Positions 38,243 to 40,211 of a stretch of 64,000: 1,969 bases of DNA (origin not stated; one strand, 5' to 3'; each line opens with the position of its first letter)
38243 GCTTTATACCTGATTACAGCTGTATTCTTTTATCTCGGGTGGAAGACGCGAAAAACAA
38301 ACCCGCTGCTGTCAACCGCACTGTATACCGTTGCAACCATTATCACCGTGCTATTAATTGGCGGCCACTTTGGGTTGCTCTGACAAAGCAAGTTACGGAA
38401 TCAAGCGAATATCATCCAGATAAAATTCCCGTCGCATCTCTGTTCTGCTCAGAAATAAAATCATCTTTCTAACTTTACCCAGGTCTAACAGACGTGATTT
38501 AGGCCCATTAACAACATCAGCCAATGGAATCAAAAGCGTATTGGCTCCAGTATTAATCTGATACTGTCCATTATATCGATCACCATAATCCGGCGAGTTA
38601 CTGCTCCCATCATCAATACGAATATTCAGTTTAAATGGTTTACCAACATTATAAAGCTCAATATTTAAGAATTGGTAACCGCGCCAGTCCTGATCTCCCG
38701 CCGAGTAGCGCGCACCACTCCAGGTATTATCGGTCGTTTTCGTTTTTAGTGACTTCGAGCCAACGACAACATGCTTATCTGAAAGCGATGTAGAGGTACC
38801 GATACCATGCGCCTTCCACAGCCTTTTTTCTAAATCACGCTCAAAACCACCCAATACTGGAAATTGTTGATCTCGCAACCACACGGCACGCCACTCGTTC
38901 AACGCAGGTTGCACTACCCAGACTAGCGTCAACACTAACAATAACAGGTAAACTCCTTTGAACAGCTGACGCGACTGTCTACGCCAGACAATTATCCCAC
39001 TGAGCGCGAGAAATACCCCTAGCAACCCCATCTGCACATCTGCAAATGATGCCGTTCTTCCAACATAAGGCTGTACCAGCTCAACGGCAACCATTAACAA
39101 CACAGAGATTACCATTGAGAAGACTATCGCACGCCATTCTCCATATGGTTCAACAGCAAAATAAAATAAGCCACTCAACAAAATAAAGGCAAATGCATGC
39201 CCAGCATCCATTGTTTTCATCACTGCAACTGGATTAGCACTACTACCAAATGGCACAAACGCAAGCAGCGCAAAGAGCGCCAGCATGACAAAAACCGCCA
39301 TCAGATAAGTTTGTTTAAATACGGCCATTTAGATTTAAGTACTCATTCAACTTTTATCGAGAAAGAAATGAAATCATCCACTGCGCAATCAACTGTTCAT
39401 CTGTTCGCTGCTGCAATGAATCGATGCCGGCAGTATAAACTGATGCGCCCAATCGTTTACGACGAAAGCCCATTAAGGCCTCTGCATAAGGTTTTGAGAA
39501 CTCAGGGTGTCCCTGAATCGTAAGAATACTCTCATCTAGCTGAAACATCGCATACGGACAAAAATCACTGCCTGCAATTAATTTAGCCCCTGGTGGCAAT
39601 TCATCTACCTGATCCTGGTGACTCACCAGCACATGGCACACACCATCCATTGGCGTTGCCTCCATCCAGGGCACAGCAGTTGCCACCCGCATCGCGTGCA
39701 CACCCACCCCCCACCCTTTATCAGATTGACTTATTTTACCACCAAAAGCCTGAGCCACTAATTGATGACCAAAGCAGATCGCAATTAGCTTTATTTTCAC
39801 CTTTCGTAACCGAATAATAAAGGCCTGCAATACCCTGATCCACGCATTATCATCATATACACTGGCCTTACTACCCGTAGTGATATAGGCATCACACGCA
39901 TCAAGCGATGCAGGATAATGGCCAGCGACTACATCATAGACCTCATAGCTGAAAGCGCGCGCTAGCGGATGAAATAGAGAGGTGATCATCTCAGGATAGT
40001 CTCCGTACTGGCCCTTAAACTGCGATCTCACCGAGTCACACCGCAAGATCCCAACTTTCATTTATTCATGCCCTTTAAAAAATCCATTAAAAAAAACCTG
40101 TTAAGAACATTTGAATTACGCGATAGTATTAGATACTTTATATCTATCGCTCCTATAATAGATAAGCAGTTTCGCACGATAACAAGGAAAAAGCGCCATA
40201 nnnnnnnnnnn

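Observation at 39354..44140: Gamma-glutamylation-type catabolic cluster lacking an amine oxidase but containing an Fe-alcohol dehydrogenase: candidate amino-alcohol pathway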

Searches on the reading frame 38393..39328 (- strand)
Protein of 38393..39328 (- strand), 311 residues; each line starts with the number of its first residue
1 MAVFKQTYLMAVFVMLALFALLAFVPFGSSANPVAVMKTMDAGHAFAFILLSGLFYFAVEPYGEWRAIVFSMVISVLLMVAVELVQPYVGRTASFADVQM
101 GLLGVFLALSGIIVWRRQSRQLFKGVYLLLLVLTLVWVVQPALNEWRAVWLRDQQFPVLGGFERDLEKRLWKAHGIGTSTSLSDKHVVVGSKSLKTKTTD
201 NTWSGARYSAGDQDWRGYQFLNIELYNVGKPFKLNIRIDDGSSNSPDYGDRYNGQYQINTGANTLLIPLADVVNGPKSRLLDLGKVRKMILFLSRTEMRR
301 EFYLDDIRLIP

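Call 3: search_protein_families(library=pfam, proteins=[window:38393-39328:-])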
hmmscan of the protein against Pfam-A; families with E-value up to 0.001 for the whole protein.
window:38393-39328:- (311 aa): 2 families
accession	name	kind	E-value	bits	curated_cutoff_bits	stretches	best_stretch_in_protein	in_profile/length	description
PF03425.19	CBM_11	-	9.4e-05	23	27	1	178-274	39-137/182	Carbohydrate binding domain (family 11)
PF04892.17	VanZ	-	0.00031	21.8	30.1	0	24-111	36-121/126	VanZ like family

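Call 4: search_protein_families(library=ncbifam, proteins=[window:38393-39328:-])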
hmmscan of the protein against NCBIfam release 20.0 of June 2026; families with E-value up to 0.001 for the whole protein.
window:38393-39328:- (311 aa): 1 family
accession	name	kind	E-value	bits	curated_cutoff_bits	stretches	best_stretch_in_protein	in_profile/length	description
NF037970.1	vanZ_1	subfamily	2.6e-06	28.1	20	1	37-104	37-108/109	VanZ family protein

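Call 72: find_homologous_proteins(query=window:38393-39325:-, max_evalue=0.00001)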
Query window:38393-39325:- (310 aa): 23 proteins with E <= 0.00001 among 4427 candidates.
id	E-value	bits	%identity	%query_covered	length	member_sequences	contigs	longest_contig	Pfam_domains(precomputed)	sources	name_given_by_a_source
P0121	3.0e-190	649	94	100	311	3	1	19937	-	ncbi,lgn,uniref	ncbi:hypothetical protein MNBD_GAMMA17-2251 [hydrothermal vent metagenome]|uniref:CBM11 domain-conta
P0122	1.2e-185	634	92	100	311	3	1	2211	-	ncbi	-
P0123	9.4e-149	513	75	100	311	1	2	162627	-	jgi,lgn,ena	-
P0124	3.3e-145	501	73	100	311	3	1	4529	-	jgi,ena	-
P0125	2.1e-139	482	71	92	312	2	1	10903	-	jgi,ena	-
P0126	1.9e-138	479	69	100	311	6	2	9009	-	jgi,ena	-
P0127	1.6e-119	417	60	100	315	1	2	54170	-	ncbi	-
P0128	1.2e-118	414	59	100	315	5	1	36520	-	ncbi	-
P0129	1.1e-117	411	59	100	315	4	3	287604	-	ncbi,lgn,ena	-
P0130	1.3e-116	407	59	100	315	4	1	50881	-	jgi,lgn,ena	-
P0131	5.2e-114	398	55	99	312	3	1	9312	PF03425.20,PF04892.18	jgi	-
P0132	2.9e-113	396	59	92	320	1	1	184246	PF03425.20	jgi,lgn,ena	-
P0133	2.9e-111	389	55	100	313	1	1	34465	-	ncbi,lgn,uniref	ncbi:hypothetical protein MNBD_GAMMA16-1346 [hydrothermal vent metagenome]|uniref:Uncharacterized pr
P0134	1.9e-109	383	57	99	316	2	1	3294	-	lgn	-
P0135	2.7e-109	383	58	98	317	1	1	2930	-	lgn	-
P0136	1.8e-108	380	56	99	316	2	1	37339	-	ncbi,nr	ncbi:MAG: hypothetical protein GXP14_08220 [Gammaproteobacteria bacterium]|nr:hypothetical protein [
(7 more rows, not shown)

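Call 73: find_encoding_contigs(protein=P0129, flank=7000, max_places=1)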
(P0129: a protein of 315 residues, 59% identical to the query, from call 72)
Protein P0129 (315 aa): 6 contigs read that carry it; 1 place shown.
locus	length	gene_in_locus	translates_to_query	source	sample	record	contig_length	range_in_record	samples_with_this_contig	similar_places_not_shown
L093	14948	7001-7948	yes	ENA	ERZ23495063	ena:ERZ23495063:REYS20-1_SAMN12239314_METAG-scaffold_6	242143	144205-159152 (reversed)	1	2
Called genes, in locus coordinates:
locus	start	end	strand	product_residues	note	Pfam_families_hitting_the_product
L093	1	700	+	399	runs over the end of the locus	PF13372:Alginate_exp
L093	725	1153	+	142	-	PF12158:DUF3592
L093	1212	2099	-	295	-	-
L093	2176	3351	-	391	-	PF00465:Fe-ADH, PF13685:Fe-ADH_2 (weak), PF25137:ADH_Fe_C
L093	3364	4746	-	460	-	PF00171:Aldedh, PF05893:LuxC (faint)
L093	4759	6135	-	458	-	PF00120:Gln-synt_C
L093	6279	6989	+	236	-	PF00117:GATase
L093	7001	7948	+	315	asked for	-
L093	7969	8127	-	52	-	-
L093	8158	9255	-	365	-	PF00437:T2SSE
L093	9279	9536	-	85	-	PF12674:Zn_ribbon_2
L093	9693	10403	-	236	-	PF02508:Rnf-Nqr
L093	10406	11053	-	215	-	PF04205:FMN_bind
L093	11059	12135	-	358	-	PF03116:NQR2_RnfD_RnfE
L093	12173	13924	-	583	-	PF13375:RnfC_N, PF01512:Complex1_51K, PF10531:SLBB (weak), PF13187:Fer4_9 (faint), PF12838:Fer4_7, PF13183:Fer4_8, PF13237:Fer4_10 (weak), PF13534:Fer4_17 (weak), +1 more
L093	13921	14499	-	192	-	PF04060:FeS, PF25160:LdpA_Fe-S-bd (faint), PF12797:Fer4_2 (faint), PF12838:Fer4_7 (faint), PF00037:Fer4, PF12837:Fer4_6 (weak), PF13237:Fer4_10 (weak), PF14697:Fer4_21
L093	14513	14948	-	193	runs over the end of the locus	PF02508:Rnf-Nqr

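Call 74: find_encoding_contigs(protein=P0133, flank=7000, max_places=1)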
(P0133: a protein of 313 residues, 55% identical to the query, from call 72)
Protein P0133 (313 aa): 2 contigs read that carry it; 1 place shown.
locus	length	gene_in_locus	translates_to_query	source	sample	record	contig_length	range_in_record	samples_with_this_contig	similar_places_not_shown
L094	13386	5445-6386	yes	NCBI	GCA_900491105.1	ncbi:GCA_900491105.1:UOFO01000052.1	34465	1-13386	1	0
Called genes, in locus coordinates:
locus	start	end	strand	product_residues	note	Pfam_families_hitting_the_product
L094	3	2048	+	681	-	PF00916:Sulfate_transp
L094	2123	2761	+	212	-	PF01656:CbiA, PF09140:MipZ (faint), PF10609:ParA (weak), PF13614:AAA_31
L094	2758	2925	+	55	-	-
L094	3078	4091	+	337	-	PF00126:HTH_1, PF03466:LysR_substrate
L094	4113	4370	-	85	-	PF07238:PilZ (weak)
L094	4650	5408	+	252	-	PF00027:cNMP_binding, PF13545:HTH_Crp_2, PF00325:Crp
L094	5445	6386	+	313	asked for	-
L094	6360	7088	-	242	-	-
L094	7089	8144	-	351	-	PF02445:NadA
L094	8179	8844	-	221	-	PF00293:NUDIX, PF19368:WHD_AraR, PF21906:WHD_NrtR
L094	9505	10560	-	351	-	PF00291:PALP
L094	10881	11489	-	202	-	PF05036:SPOR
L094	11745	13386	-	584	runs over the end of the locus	PF03485:Arg_tRNA_synt_N, PF00750:tRNA-synt_1d, PF09334:tRNA-synt_1g (faint), PF00750:tRNA-synt_1d, PF05746:DALR_1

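Call 75: find_encoding_contigs(protein=P0136, flank=7000, max_places=1)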
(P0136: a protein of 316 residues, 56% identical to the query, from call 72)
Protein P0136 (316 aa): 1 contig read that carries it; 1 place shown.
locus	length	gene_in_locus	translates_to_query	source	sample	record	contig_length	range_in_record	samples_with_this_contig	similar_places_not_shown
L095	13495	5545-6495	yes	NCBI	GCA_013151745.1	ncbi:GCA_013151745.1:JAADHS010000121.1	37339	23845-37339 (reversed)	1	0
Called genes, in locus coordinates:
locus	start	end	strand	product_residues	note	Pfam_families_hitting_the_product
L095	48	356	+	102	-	-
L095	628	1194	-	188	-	PF12019:GspH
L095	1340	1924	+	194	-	PF11006:DUF2845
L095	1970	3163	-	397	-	PF00155:Aminotran_1_2, PF00266:Aminotran_5 (faint)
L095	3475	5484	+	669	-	PF00270:DEAD (faint), PF04851:ResIII, PF17757:UvrB_inter, PF27431:UvrB_3rd, PF00271:Helicase_C, PF12344:UvrB, PF02151:UVR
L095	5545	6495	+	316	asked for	-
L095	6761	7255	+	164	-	PF00300:His_Phos_1 (weak)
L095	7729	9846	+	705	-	-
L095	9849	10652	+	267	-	PF01435:Peptidase_M48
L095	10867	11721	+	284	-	PF10112:Halogen_Hydrol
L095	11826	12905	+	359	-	PF05816:TelA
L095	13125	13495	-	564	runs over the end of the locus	PF00361:Proton_antipo_M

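Call 85: predict_structure(alignment_id=A3)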
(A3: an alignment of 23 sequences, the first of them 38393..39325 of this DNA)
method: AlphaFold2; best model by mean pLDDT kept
length: 310 residues; sequences in the alignment: 23
mean_pLDDT: 85.2   pTM: 0.69
mean pLDDT of the five models: 85.2, 77.3, 76.9, 73.3, 70.9
residues with pLDDT >= 90: 125; 70-90: 158; 50-70: 22; < 50: 5
segments of 3 or more residues with pLDDT < 50: 27-29
pLDDT, mean of each block of 10 residues (from residue 1): 66 73 52 75 86 87 89 89 72 79 91 88 91 88 81 85 82 91 85 91 88 92 95 93 76 95 97 91 92 88 94
secondary structure, 60 per line:
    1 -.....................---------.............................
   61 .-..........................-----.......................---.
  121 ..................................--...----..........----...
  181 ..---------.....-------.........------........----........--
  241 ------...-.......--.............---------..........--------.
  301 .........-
elements in order: H2-22 H32-61 H63-88 H94-116 H120-154 E157-159 H164-169 E170-173 E178-182 E192-196 E204-212 E219-226 E231-238 E251-257 E260-267 H268-272 E285-291 E300-309

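Call 87: fold_search(model_id=the predicted structure, library=pdb)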
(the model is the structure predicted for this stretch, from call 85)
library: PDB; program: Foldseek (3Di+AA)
matches with E <= 10: 1191; with E <= 0.001: 131
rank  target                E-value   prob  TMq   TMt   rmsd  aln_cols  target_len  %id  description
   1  6r31_A                3.9e-09  1.00  0.41  0.70   4.1       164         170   20  Family 11 Carbohydrate-Binding Module from Clostridium thermocellum in complex with beta-1,3-1,4-mixed-linked tetrasac (released 2020-02-05)
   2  6r3m_A                1.3e-08  1.00  0.41  0.70   3.8       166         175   20  Family 11 Carbohydrate-Binding Module from Clostridium thermocellum in complex with beta-1,3-1,4-mixed-linked tetrasac (released 2020-02-05)
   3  1v0a                  3.1e-08  1.00  0.39  0.67   4.3       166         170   19  Family 11 Carbohydrate-Binding Module of cellulosomal cellulase Lic26A-Cel5E of Clostridium thermocellum (released 2005-01-12)
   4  7zkq_A                1.4e-07  1.00  0.38  0.52   4.7       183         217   14  Early Pp module assembly intermediate of complex I (released 2022-11-23)
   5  8qpg_TA               2.1e-07  1.00  0.37  0.28   3.1       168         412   20  Turret of Haloferax tailed virus 1 (released 2024-10-09)
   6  4bq3_B                2.7e-07  1.00  0.40  0.18   4.6       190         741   17  Structural analysis of an exo-beta-agarase (released 2013-08-14)
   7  2lro_MODEL_1_A        4.0e-07  1.00  0.38  0.66   3.7       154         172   18  Solution structure, dynamics and binding studies of CtCBM11 (released 2013-02-06)
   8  4bq3_C                8.2e-07  1.00  0.40  0.17   5.7       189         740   16  Structural analysis of an exo-beta-agarase (released 2013-08-14)
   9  4xup_C                1.0e-06  1.00  0.31  0.55   4.4       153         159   18  Structure of the N-terminal CBM22-1-CBM22-2 tandem domain from Paenibacillus barcinonensis Xyn10C (released 2015-06-03)
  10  4bq2_C                1.1e-06  1.00  0.40  0.17   4.9       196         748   15  Structural analysis of an exo-beta-agarase (released 2013-08-14)
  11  4xup_E                1.4e-06  1.00  0.31  0.55   4.4       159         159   18  Structure of the N-terminal CBM22-1-CBM22-2 tandem domain from Paenibacillus barcinonensis Xyn10C (released 2015-06-03)
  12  4xuo_A                1.8e-06  1.00  0.30  0.55   5.1       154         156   16  Structure of the CBM22-1 xylan-binding domain from Paenibacillus barcinonensis Xyn10C (released 2015-06-03)
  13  4bq2_D                2.8e-06  1.00  0.41  0.18   4.4       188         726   16  Structural analysis of an exo-beta-agarase (released 2013-08-14)
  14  1wky                  2.8e-06  1.00  0.37  0.26   3.2       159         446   14  Crystal structure of alkaline mannanase from Bacillus sp. strain JAMB-602: catalytic domain and its Carbohydrate Binding (released 2005-06-15)
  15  4bq3_A                2.9e-06  1.00  0.40  0.17   6.0       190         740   16  Structural analysis of an exo-beta-agarase (released 2013-08-14)
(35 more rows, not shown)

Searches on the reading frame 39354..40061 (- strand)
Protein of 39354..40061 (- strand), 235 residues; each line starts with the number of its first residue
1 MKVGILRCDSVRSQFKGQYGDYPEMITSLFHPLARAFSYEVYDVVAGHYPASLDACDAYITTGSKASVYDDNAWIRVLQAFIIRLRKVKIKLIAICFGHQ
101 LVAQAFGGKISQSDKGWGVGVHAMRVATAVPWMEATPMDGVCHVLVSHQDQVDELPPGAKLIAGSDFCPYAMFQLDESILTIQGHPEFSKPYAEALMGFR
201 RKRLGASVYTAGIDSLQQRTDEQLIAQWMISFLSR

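Call 3: search_protein_families(library=pfam, proteins=[window:39354-40061:-])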
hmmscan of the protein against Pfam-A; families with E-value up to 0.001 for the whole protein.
window:39354-40061:- (235 aa): 1 family
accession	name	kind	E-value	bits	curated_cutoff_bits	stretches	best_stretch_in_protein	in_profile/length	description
PF00117.34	GATase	-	2.4e-12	47.4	22.8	1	81-190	64-175/190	Glutamine amidotransferase class-I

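Call 4: search_protein_families(library=ncbifam, proteins=[window:39354-40061:-])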
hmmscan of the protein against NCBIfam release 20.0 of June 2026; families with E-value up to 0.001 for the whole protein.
window:39354-40061:- (235 aa): 13 families
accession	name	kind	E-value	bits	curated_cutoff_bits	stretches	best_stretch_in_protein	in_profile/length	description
NF004212.0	PRK05665.1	equivalog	4e-70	236.3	309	1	1-234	3-234/241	amidotransferase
NF006562.0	PRK09065.1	equivalog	1.2e-31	110.1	205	1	4-209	7-211/242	glutamine amidotransferase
NF000848.1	PRK00074.1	equivalog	3e-16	59.1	400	1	57-189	43-171/512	glutamine-hydrolyzing GMP synthase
TIGR00888.1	guaA_Nterm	equivalog_domain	3.2e-16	59.3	172.15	1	59-189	45-168/188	glutamine-hydrolyzing GMP synthase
NF005458.0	PRK07053.1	equivalog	9.5e-16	57.9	250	1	38-198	27-190/234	glutamine amidotransferase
NF001975.0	PRK00758.1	equivalog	4.3e-14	52.5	198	1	85-189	64-166/185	GMP synthase subunit A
NF005072.0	PRK06490.1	equivalog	1.4e-12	47.1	339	1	48-234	51-234/251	glutamine amidotransferase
NF005743.0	PRK07567.1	equivalog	3.3e-11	42.9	264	1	76-189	80-193/245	glutamine amidotransferase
NF006098.0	PRK08250.1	equivalog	1.2e-09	38.1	301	1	64-210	63-204/239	glutamine amidotransferase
NF005946.0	PRK08007.1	equivalog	0.00022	20.8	332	1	82-115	65-98/187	aminodeoxychorismate synthase component 2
NF011201.0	PRK14607.1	equivalog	0.00052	18.8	670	1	82-114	66-98/534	bifunctional anthranilate synthase component II/anthranilate phosphoribosyltransferase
TIGR00566.1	trpG_papA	subfamily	0.00076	19.3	121.05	0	81-115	66-100/192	glutamine amidotransferase of anthranilate synthase or aminodeoxychorismate synthase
NF005799.0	PRK07649.1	equivalog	0.00083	18.9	327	0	83-114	66-97/195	aminodeoxychorismate/anthranilate synthase component II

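Call 35: search_solved_structures(query=window:39354-40061:-, max_evalue=0.00001)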
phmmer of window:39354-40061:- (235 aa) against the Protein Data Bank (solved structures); distinct sequences matched with E-value up to 0.00001: 13.
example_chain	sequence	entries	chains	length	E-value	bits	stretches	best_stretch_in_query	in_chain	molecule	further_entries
9k7i_A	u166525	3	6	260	1.9e-20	76.7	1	14-192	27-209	Gamma-glutamyl peptidase 1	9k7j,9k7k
9k7l_A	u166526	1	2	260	1.8e-19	73.5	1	14-192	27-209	Gamma-glutamyl peptidase 1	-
1wl8_A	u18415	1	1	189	1.7e-11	47.4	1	88-190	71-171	GMP synthase [glutamine-hydrolyzing] subunit A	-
2d7j_A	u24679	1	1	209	2.3e-11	47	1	88-190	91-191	GMP synthase [glutamine-hydrolyzing] subunit A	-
7yc6_A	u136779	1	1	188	4.1e-10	42.9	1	87-190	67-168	GMP synthase [glutamine-hydrolyzing] subunit A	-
8gr3_A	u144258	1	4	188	1.2e-09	41.3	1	87-190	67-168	GMP synthase [glutamine-hydrolyzing] subunit A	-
8gr1_A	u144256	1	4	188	1.7e-09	40.9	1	87-190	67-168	GMP synthase [glutamine-hydrolyzing] subunit A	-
7d97_A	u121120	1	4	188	2.6e-09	40.3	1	87-190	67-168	GMP synthase [glutamine-hydrolyzing] subunit A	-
2lxn_A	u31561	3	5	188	3.9e-09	39.7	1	87-190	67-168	GMP synthase [glutamine-hydrolyzing] subunit A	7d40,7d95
7d96_A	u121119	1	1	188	4.8e-09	39.4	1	87-190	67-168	GMP synthase [glutamine-hydrolyzing] subunit A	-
3m3p_A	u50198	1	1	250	6.5e-09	39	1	49-189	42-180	Glutamine amido transferase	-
2ywb_A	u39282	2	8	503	4.2e-07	33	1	84-189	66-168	GMP synthase [glutamine-hydrolyzing]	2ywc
5tw7_A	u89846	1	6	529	5.3e-06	29.4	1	88-190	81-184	GMP synthase [glutamine-hydrolyzing]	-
